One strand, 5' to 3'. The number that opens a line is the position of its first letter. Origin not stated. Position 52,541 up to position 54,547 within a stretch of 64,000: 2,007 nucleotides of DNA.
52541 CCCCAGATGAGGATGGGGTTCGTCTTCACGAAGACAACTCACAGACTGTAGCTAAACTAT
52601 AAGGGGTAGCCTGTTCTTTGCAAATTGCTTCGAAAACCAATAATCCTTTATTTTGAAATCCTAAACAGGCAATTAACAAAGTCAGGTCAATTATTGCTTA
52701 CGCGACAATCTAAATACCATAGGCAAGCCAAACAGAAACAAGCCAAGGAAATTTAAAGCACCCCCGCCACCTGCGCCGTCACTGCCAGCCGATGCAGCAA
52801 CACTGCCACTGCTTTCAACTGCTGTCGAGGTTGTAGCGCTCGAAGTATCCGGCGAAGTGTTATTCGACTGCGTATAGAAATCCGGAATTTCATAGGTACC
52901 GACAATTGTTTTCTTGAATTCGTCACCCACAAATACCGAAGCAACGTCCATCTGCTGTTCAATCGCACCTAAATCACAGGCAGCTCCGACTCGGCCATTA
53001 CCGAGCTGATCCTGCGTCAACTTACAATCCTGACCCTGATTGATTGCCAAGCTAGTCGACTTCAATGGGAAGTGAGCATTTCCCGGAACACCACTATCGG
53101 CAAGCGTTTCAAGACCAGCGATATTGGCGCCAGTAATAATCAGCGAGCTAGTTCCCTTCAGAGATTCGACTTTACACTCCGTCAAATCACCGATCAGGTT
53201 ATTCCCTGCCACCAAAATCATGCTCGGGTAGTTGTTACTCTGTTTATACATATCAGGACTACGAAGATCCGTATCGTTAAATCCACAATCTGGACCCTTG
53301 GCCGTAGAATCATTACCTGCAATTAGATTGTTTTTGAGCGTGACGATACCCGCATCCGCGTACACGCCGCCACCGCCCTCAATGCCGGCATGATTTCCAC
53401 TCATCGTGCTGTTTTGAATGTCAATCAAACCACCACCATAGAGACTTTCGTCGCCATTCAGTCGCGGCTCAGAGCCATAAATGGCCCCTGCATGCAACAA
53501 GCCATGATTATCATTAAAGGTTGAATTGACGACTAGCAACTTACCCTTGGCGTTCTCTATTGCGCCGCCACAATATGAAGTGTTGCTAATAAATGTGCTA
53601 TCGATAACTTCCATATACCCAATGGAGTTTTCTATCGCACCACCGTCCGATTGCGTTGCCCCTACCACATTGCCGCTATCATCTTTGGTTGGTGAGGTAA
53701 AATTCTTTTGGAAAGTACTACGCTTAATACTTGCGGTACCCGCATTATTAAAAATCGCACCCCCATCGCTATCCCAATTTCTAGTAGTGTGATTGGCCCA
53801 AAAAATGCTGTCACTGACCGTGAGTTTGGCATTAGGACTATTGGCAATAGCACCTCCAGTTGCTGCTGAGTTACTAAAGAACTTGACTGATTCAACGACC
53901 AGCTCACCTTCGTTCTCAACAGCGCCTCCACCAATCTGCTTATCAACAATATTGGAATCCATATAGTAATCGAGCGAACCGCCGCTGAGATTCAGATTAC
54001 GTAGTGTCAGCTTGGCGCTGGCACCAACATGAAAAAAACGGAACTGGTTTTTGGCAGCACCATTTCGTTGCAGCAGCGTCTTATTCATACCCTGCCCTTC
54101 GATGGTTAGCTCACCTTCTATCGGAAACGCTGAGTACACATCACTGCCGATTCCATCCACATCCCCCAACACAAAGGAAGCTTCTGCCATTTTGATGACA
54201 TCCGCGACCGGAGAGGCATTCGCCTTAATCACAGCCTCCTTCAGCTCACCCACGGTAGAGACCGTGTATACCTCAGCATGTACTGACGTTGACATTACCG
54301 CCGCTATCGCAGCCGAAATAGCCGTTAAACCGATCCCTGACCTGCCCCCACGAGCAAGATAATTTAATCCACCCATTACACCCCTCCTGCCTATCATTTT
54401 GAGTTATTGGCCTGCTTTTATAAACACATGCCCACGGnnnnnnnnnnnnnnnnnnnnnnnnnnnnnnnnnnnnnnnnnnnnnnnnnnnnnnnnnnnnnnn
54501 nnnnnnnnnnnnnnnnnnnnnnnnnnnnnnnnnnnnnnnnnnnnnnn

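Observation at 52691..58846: Two beta-helix paralogs carry GlyGly-CTERM-like tails (GGGGA + TM helix + basic cluster), implying rhombosortase-dependent processing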

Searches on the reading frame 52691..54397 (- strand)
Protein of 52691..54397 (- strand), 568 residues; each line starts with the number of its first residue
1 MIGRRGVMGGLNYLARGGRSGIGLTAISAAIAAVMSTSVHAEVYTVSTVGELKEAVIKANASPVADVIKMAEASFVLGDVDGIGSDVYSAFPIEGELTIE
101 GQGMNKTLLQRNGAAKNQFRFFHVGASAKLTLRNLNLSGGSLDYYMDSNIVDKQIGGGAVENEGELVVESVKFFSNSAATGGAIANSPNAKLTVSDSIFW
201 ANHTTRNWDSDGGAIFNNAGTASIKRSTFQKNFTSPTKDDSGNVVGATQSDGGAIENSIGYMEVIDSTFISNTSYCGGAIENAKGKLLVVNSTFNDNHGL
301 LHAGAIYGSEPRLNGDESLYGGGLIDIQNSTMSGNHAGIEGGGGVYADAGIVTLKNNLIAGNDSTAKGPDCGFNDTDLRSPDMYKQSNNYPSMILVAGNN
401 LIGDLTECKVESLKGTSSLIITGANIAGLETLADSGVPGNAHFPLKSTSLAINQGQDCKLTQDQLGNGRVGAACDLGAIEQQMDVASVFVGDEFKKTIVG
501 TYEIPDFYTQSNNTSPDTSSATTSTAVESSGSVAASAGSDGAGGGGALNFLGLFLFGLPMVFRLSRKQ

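Call 3: search_protein_families(library=ncbifam, proteins=[window:52691-54397:-], max_evalue=10)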
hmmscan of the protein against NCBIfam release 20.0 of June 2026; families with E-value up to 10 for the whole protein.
window:52691-54397:- (568 aa): 2 families
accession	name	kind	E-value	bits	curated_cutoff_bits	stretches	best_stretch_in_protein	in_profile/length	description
TIGR04212.1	GlyGly_RbtA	equivalog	1.8e-08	33.2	295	3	127-272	133-274/605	rhombotarget A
NF041518.1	choice_anch_Q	domain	3e-08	33.8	25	1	429-482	4-58/58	choice-of-anchor Q domain-containing protein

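Call 4: search_protein_families(library=pfam, proteins=[window:52691-54397:-], max_evalue=0.1)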
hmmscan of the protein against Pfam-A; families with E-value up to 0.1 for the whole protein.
window:52691-54397:- (568 aa): 1 family
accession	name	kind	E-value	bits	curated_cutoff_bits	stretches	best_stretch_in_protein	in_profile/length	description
PF02415.23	Chlam_PMP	-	1.3e-05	25.3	20.6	0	266-280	1-16/19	Chlamydia polymorphic membrane protein (Chlamydia_PMP) repeat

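Call 6: find_encoding_contigs(protein=window:52691-54397:-, flank=10000, max_places=6)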
Protein window:52691-54397:- (568 aa): no gene with exactly this product is on record in the collection.

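Call 7: find_homologous_proteins(query=window:52691-54397:-, max_evalue=0.001)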
Query window:52691-54397:- (568 aa): 127 proteins with E <= 0.001 among 8000 candidates; the best 120 are listed.
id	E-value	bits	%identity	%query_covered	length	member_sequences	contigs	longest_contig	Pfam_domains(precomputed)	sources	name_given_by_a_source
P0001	0.0e+0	1220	100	99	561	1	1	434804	PF02415.24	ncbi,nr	ncbi:MAG: hypothetical protein HY272_06995 [Gammaproteobacteria bacterium]|nr:hypothetical protein [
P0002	1.4e-257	874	74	99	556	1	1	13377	-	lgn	-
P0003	6.0e-205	700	61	93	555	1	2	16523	-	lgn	-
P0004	7.3e-96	340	41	96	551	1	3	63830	PF02415.24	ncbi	-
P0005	2.4e-95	338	42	96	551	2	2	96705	PF02415.24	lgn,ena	-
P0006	6.0e-91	324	42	93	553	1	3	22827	-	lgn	-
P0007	2.1e-88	315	42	86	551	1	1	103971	PF02415.24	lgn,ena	-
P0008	8.9e-40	155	35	80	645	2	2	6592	-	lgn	-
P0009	5.0e-28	116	31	76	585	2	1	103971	-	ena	-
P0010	5.2e-24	103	28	70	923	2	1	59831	PF20585.5,PF02415.24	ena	-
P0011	1.5e-23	101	30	42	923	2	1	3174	PF13229.13,PF02415.24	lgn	-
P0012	7.4e-22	96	33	43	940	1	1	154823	PF20585.5,PF02415.24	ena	-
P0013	8.5e-21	92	31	45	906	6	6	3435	PF02415.24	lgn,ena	-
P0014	1.2e-20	92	28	69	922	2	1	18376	PF20585.5,PF02415.24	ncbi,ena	-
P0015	3.4e-20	90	29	60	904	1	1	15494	PF00932.26,PF02415.24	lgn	-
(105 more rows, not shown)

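Call 10: find_encoding_contigs(protein=P0001, flank=10000, max_places=3)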
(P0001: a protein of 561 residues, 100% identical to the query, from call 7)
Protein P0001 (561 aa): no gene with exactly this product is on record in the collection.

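Call 11: find_encoding_contigs(protein=P0007, flank=10000, max_places=3)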
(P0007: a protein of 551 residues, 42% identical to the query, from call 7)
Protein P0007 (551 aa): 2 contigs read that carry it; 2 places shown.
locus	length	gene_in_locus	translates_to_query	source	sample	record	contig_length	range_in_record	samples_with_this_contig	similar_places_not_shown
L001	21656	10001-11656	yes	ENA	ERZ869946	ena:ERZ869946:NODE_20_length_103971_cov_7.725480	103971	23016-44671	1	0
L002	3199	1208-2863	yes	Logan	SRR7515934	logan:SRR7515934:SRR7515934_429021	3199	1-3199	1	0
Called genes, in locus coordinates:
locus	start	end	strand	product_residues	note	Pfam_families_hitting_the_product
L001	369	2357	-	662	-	-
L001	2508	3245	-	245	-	-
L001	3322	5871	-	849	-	-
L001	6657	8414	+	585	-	-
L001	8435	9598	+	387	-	PF14522:Cytochrome_C7 (faint), PF22113:Mtrc-MtrF_II-IV_dom (faint), PF13435:Cytochrome_C554 (weak)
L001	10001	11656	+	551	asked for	PF02415:Chlam_PMP (faint)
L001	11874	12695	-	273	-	PF07044:DUF1329 (faint), PF17131:TP_0789-like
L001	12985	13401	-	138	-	-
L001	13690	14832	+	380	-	PF07396:Porin_O_P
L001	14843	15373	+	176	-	PF04205:FMN_bind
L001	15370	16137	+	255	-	PF16357:PepSY_TM_like_2 (faint), PF03929:PepSY_TM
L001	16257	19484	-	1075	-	PF00873:ACR_tran, PF02355:SecD_SecF_C (faint)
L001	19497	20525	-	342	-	PF25973:BSH_CzcB, PF25881:HH_YBHG (weak), PF25885:HH_EMRA (weak), PF25876:HH_MFP_RND, PF25954:Beta-barrel_RND_2 (weak), PF25967:RND-MFP_C (weak), PF25989:YknX_C (weak)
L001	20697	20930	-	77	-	PF01206:TusA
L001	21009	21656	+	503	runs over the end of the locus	PF01435:Peptidase_M48, PF13428:TPR_14 (faint), PF13432:TPR_16, PF14559:TPR_19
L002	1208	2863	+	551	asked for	PF02415:Chlam_PMP (faint)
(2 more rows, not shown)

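Call 12: find_encoding_contigs(protein=P0004, flank=10000, max_places=3)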
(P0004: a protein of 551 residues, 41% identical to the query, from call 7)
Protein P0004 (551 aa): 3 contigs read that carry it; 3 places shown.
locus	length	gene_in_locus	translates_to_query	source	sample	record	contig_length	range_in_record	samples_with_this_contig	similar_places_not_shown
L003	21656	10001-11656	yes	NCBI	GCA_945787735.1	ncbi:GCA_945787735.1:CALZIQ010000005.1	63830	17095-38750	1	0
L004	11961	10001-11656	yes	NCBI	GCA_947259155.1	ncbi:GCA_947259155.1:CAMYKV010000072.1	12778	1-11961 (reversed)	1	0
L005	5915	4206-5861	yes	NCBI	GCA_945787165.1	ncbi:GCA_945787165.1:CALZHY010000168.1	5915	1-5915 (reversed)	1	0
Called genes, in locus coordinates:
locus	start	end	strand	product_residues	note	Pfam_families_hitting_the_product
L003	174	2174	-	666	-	-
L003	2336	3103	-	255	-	PF07660:STN (faint)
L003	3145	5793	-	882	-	-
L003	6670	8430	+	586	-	-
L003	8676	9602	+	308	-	PF13435:Cytochrome_C554 (faint), PF14522:Cytochrome_C7 (faint), PF22113:Mtrc-MtrF_II-IV_dom (weak)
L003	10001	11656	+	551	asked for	PF02415:Chlam_PMP (faint)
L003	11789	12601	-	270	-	PF17131:TP_0789-like, PF07044:DUF1329 (weak)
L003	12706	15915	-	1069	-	PF00873:ACR_tran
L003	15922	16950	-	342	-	PF25954:Beta-barrel_RND_2 (faint), PF25973:BSH_CzcB (weak), PF25876:HH_MFP_RND (weak), PF25967:RND-MFP_C, PF25975:CzcB_C (weak), PF25989:YknX_C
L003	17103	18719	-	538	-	PF00015:MCPsignal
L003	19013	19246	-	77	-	PF01206:TusA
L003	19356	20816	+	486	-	PF01435:Peptidase_M48, PF13428:TPR_14 (faint), PF14559:TPR_19 (weak)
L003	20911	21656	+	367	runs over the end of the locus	-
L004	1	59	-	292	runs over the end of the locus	?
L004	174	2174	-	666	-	-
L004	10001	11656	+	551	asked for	PF02415:Chlam_PMP (faint)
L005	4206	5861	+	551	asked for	PF02415:Chlam_PMP (faint)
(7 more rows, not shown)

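Call 18: list_cluster_members(proteins=[P0152, P0164, P0167, P0189, P0196, P0215, P0224, P0234, P0004, P0237])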
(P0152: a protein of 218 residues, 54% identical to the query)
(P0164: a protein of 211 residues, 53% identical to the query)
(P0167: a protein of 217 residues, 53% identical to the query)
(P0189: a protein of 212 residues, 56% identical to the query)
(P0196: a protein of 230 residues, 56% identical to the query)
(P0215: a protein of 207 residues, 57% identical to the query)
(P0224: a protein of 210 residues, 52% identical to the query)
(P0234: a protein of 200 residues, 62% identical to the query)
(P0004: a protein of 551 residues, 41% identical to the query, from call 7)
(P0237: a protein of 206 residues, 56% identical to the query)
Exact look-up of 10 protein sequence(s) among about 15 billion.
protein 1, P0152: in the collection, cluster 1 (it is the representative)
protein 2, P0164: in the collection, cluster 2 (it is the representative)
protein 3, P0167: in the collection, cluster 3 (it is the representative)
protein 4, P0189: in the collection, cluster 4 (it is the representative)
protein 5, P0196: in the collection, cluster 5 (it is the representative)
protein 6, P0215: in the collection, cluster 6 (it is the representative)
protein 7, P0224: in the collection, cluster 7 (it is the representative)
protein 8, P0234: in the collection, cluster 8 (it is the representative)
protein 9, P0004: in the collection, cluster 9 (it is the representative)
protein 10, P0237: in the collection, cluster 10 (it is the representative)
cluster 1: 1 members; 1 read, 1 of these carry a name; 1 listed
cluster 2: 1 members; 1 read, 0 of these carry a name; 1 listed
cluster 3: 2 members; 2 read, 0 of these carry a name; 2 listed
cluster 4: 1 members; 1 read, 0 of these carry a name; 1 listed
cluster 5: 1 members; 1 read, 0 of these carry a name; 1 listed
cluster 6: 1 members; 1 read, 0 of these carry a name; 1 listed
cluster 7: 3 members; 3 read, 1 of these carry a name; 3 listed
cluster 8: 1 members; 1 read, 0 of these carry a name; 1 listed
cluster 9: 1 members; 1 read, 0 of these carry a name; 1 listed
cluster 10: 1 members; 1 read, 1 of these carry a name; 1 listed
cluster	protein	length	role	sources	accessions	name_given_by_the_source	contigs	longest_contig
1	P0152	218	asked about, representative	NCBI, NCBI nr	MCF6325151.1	MAG: rhombosortase [Gammaproteobacteria bacterium] | rhombosortase [Gammaproteobacteria bacterium]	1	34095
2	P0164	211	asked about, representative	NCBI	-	-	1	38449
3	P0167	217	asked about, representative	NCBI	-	-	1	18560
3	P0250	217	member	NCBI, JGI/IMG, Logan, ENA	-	-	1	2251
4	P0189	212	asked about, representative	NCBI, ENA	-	-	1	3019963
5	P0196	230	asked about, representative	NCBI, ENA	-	-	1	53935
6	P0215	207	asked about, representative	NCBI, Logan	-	-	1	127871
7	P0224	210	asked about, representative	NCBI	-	-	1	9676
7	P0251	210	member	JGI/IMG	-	rhomboid family GlyGly-CTERM serine protease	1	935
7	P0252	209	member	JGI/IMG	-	-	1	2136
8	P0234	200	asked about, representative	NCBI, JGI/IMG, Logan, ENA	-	-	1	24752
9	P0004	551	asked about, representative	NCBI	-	-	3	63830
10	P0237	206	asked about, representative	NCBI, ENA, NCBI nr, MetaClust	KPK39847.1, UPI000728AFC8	MAG: hypothetical protein AMJ69_04490 [Gammaproteobacteria bacterium SG8_47] | status=active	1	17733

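Call 21: find_related_loci(query=A1, collection=genome_contigs, flank=10000)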
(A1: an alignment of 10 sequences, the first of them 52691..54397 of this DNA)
Query A1 (568 aa) in genome_contigs; peptide patterns used: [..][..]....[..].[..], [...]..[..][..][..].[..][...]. (x = any residue, [..] = any of these).
297 stretches matched a pattern; 53 encode a relative of the query (tblastn E <= 1e-3); 53 distinct loci.
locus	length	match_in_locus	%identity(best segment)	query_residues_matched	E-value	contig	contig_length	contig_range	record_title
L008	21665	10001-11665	40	4-568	7e-102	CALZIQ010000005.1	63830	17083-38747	MAG: uncultured Chromatiaceae bacterium isolate FO_M_Gamma_048.3 genome assembly, contig: NODE_11_length_63830_cov_3.292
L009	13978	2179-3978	34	29-568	9e-61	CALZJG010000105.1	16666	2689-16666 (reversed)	MAG: uncultured Chromatiaceae bacterium isolate FCS_M_Gamma_041 genome assembly, contig: k121_963106, whole genome shotg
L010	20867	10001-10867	34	157-480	9e-17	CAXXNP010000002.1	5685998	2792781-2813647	MAG: Opitutales bacterium isolate 685e4509-010e-4797-9872-a51ee4494a19 genome assembly, contig: contig_2, whole genome s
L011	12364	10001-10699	31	95-369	4e-16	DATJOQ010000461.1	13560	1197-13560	MAG TPA_asm: Candidatus Binataceae bacterium isolate SMAG_U14891 k141_4070230, whole genome shotgun sequence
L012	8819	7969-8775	31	52-353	1e-15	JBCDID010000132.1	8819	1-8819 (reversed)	MAG: Pseudomonadota bacterium isolate P01_H01_bin.171 k141_508584_length_8819_cov_10.0000, whole genome shotgun sequence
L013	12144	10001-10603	33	95-337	3e-15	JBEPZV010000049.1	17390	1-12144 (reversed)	MAG: bacterium isolate 03V1_S199.semibin_refined.036 NODE_1989_length_17390_cov_9.988820, whole genome shotgun sequence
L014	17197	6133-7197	28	24-342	1e-12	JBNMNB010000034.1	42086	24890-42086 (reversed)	MAG: Verrucomicrobiales bacterium isolate 3300054698_94 Ga0535670_0000912, whole genome shotgun sequence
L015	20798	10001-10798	27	93-356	5e-12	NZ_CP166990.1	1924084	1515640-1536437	Methanobrevibacter sp. DSM 116169 chromosome, complete genome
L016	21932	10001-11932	30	34-371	4e-12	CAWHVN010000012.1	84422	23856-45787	MAG: uncultured Acidobacteriaceae bacterium isolate MFD04492.bin.2.12 genome assembly, contig: contig_30306, whole genom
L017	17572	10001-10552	33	157-372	6e-12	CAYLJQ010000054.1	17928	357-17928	MAG TPA_asm: uncultured Heliomicrobium sp. isolate binchicken_co328_55 genome assembly, contig: NODE_1964_length_17928_c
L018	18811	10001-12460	32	96-504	4e-12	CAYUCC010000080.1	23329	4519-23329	MAG TPA_asm: uncultured Anaerolineae bacterium isolate SRP173033_co1_350 genome assembly, contig: NODE_3584_length_23329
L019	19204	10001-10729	32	210-480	8e-11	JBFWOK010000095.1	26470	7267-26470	MAG: Limisphaerales bacterium isolate CA_2019_TPBF_134 NODE_9223_length_26491_cov_5.208580_TPBF, whole genome shotgun se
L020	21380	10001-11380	32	84-360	2e-10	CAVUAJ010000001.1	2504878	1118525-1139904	MAG: uncultured Methanobacteriaceae archaeon isolate MFD02138.bin.1.8 genome assembly, contig: contig_22474, whole genom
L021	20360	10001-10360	38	156-368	3e-10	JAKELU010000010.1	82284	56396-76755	Firmicutes bacterium FC7 FC7_Scaffold10, whole genome shotgun sequence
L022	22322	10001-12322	27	104-490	4e-11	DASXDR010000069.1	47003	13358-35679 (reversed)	MAG TPA_asm: Tepidisphaeraceae bacterium isolate SMAG_U5091 k141_2485756, whole genome shotgun sequence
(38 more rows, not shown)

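Call 29: predict_structure(alignment_id=A1)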
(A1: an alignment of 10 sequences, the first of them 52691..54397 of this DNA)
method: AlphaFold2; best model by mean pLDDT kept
length: 568 residues; sequences in the alignment: 10
mean_pLDDT: 72.9   pTM: 0.77
mean pLDDT of the five models: 72.9, 69.1, 66.7, 66.3, 61.3
residues with pLDDT >= 90: 193; 70-90: 160; 50-70: 90; < 50: 125
segments of 3 or more residues with pLDDT < 50: 1-28, 30-36, 146-152, 313-320, 381-383, 508-568
pLDDT, mean of each block of 10 residues (from residue 1): 28 30 43 54 94 94 95 83 58 95 94 66 95 95 58 71 97 92 92 98 74 88 97 76 60 87 95 90 90 93 87 47 84 89 87 91 80 68 53 85 85 88 77 88 81 62 54 64 61 87 60 30 26 24 30 41 34
secondary structure, 60 per line:
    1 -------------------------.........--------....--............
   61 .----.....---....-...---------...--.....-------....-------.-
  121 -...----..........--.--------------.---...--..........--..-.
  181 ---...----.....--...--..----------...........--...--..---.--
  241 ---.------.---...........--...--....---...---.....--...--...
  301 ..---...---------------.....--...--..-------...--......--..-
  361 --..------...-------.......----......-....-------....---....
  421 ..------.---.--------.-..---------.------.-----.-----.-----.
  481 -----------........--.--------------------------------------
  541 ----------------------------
elements in order: H26-34 E43-46 H49-61 E66-70 E74-77 E91-93 E96-100 E108-111 E122-124 E129-138 E160-162 E165-174 E184-186 E191-195 E198-200 E215-225 E228-230 E255-265 E268-270 E273-276 E280-282 E286-290 E293-295 E298-302 E306-308 E324-328 E331-333 E345-347 E350-355 E371-373 H381-387 E392-397 E399-402 E410-413 E417-422 E495-499

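Call 34: fold_search(model_id=the predicted structure, library=pdb)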
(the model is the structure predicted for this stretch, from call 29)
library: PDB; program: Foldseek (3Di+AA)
matches with E <= 10: 113; with E <= 0.001: 4
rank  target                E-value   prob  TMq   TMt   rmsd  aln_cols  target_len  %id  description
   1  9cdu_C                5.8e-07  1.00  0.37  0.48  10.9       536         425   17  Crystal Structure of Rhombotarget A-peptide Complex (released 2025-07-02)
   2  9cdv_B                2.1e-06  1.00  0.39  0.48   9.2       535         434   19  Crystal Structure of Rhombotarget A (released 2025-07-02)
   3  9cdu_A                3.1e-06  1.00  0.33  0.41  13.3       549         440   17  Crystal Structure of Rhombotarget A-peptide Complex (released 2025-07-02)
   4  9cdv_A                7.4e-06  1.00  0.38  0.46  10.9       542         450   16  Crystal Structure of Rhombotarget A (released 2025-07-02)
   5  7c7d_A                1.8e-03  1.00  0.28  0.29   9.3       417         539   11  Crystal structure of the catalytic unit of thermostable GH87 alpha-1,3-glucanase from Streptomyces thermodiastaticus s (released 2020-11-11)
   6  7o78_B                1.9e-03  1.00  0.34  0.39  10.6       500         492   14  Structure of the PL6 family chondroitinase B from Pseudopedobacter saltans, Pedsa3807 (released 2021-07-28)
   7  1xg2_A                3.0e-03  1.00  0.25  0.41  10.5       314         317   12  Crystal structure of the complex between pectin methylesterase and its inhibitor protein (released 2005-03-22)
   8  5w6f_A                3.2e-03  0.84  0.22  0.21  18.6       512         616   12  Crystal structure of Bacteriophage CBA120 tailspike protein 3 (TSP3, orf212) (released 2018-10-24)
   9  8tne_C                3.7e-03  1.00  0.29  0.46   6.5       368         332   10  Crystal structure of bacterial pectin methylesterase Pme8A from rumen Butyrivibrio (released 2023-08-16)
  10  7o78_A                4.3e-03  1.00  0.35  0.39  11.7       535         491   13  Structure of the PL6 family chondroitinase B from Pseudopedobacter saltans, Pedsa3807 (released 2021-07-28)
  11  7chu_A                4.9e-03  0.99  0.29  0.32  11.8       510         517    9  Geobacillus virus E2 - ORF18 (released 2021-04-14)
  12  2pyg_A                7.5e-03  0.99  0.29  0.41   9.8       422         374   13  Azotobacter vinelandii Mannuronan C-5 epimerase AlgE4 A-module (released 2008-05-27)
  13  7xks                  1.1e-02  1.00  0.30  0.52   7.7       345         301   12  Crystal structure of an alkaline pectate lyase from Bacillus clausii (released 2023-03-29)
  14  6nw9_C                1.2e-02  0.85  0.25  0.23  14.1       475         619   12  CRYSTAL STRUCTURE OF A TAILSPIKE PROTEIN 3 (TSP3, ORF212) FROM ESCHERICHIA COLI O157:H7 BACTERIOPHAGE CBA120 (released 2019-06-05)
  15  8tne_B                1.3e-02  1.00  0.29  0.44   7.2       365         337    9  Crystal structure of bacterial pectin methylesterase Pme8A from rumen Butyrivibrio (released 2023-08-16)
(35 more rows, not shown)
